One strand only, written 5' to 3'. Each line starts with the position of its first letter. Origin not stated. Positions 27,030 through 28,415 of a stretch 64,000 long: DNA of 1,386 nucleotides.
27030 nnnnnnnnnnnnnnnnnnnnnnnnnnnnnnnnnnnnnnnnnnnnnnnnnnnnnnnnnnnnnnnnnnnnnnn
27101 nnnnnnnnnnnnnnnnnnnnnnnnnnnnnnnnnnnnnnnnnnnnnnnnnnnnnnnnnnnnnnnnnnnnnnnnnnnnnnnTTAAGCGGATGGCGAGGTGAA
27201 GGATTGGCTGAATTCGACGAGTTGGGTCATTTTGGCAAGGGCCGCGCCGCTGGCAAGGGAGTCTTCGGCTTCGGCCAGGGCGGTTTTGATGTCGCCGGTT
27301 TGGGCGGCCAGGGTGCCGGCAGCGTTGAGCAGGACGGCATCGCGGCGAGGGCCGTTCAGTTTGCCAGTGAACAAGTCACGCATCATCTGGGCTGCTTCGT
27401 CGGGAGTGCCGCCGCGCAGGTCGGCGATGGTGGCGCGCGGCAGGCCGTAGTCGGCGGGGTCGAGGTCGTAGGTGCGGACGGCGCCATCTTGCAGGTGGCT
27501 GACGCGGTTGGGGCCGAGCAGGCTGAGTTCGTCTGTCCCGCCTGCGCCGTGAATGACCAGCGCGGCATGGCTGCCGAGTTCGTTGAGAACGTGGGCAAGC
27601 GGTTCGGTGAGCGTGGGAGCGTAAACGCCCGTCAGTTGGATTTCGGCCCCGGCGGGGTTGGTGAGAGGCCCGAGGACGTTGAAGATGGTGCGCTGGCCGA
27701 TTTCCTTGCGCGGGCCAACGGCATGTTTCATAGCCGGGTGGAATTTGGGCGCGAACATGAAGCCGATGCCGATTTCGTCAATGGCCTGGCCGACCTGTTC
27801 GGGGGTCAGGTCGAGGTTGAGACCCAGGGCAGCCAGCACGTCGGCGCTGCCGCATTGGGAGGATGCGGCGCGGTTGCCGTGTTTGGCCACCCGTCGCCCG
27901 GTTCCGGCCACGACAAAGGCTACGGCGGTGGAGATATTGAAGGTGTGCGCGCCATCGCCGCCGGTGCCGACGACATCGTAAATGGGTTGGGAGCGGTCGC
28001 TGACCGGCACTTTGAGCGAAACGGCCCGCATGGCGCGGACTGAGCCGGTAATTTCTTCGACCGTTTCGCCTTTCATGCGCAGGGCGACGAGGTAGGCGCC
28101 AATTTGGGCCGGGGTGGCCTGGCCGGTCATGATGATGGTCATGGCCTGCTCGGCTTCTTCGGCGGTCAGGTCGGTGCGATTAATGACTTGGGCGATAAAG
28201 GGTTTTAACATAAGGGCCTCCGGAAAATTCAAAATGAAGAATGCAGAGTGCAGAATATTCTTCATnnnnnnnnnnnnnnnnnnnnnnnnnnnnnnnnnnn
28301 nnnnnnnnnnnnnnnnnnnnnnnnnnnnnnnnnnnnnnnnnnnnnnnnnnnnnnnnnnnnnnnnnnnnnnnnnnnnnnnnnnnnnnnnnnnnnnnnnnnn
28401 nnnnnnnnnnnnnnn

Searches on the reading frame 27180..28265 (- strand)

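Call 48: search_protein_families(library=pfam, proteins=[window:27180-28265:-], max_evalue=0.001)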
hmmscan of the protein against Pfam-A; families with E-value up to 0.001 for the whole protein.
window:27180-28265:- (361 aa): 2 families
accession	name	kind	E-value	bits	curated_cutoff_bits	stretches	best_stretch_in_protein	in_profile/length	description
PF00591.27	Glycos_transf_3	-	3.3e-89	299.3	27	1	93-343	2-253/253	Glycosyl transferase family, a/b domain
PF02885.22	Glycos_trans_3N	-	4.7e-28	97.2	26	1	21-81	1-61/63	Glycosyl transferase family, helical bundle domain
